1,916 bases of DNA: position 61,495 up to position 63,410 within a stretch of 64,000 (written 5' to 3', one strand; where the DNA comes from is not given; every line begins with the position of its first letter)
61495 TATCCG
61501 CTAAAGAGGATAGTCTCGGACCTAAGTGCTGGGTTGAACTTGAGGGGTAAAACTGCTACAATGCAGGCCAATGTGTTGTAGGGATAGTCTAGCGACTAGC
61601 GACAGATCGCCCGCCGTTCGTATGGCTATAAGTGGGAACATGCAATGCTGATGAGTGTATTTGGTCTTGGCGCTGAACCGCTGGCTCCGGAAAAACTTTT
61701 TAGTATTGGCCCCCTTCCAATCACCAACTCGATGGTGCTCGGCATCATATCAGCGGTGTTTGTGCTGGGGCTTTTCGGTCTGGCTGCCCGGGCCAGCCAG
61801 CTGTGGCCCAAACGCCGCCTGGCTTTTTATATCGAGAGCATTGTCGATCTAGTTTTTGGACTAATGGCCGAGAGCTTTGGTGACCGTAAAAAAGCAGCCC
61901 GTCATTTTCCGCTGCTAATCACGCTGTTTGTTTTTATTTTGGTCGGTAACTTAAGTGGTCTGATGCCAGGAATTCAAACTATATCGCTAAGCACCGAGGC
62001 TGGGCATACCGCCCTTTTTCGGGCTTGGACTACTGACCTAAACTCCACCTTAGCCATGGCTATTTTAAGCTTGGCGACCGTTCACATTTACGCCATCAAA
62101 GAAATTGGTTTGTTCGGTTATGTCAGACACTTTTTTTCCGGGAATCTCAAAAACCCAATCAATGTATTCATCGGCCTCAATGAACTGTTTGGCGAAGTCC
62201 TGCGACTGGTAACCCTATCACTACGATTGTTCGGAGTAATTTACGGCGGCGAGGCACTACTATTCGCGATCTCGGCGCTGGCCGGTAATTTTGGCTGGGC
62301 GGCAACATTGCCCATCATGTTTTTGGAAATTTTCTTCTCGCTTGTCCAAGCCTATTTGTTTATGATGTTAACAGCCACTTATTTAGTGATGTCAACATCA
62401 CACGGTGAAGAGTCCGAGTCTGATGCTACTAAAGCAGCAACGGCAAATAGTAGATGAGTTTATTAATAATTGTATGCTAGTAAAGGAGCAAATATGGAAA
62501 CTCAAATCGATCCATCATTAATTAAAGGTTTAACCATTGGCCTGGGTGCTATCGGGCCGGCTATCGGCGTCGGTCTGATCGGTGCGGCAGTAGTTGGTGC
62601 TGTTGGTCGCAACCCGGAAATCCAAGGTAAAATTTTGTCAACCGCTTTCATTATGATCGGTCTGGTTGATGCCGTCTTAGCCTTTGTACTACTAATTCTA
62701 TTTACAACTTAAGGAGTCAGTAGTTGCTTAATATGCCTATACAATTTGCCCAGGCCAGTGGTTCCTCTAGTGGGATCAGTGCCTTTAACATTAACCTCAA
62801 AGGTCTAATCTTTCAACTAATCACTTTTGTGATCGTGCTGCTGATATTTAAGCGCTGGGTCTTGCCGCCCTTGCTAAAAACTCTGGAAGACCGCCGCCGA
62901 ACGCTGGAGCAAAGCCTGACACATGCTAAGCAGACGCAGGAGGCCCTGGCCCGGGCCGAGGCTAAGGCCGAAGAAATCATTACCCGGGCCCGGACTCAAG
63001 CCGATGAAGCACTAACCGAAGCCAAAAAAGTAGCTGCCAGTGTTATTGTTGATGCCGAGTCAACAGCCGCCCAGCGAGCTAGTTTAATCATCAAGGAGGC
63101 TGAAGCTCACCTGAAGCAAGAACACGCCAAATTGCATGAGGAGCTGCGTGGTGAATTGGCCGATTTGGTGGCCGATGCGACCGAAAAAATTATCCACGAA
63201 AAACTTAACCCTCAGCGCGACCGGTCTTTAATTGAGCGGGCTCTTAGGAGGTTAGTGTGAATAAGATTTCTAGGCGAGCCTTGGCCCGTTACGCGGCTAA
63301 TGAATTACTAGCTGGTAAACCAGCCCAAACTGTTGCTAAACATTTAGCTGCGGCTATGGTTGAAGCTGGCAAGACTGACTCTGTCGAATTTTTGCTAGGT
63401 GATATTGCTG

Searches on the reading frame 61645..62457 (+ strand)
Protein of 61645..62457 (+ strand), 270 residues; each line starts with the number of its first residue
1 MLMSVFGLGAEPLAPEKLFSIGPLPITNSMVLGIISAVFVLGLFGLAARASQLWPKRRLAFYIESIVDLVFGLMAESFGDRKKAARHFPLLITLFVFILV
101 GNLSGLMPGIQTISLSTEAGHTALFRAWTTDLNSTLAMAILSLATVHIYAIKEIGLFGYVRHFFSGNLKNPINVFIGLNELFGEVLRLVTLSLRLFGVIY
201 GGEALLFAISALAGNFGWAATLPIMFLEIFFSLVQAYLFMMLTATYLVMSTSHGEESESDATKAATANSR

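Call 87: search_protein_families(library=pfam, proteins=[window:61645-62457:+], max_evalue=1e-8)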
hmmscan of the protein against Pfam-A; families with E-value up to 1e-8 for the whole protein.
window:61645-62457:+ (270 aa): 1 family
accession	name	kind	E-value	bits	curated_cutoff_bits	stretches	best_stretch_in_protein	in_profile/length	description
PF00119.25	ATP-synt_A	-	1.1e-39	137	33.9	1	31-247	2-216/217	ATP synthase A chain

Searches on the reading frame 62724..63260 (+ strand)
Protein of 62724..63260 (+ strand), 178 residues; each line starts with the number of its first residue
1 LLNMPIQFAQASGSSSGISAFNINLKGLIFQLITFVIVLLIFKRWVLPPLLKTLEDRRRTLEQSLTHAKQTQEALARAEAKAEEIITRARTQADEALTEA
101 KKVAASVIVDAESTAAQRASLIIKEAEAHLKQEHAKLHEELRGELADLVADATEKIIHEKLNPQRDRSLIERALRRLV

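Call 87: search_protein_families(library=pfam, proteins=[window:62724-63260:+], max_evalue=1e-8)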
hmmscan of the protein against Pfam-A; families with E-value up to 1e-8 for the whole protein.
window:62724-63260:+ (178 aa): 1 family
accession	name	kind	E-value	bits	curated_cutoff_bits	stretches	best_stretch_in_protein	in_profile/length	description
PF00430.23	ATP-synt_B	-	4.5e-21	75.8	28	1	28-157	2-131/132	ATP synthase B/B' CF(0)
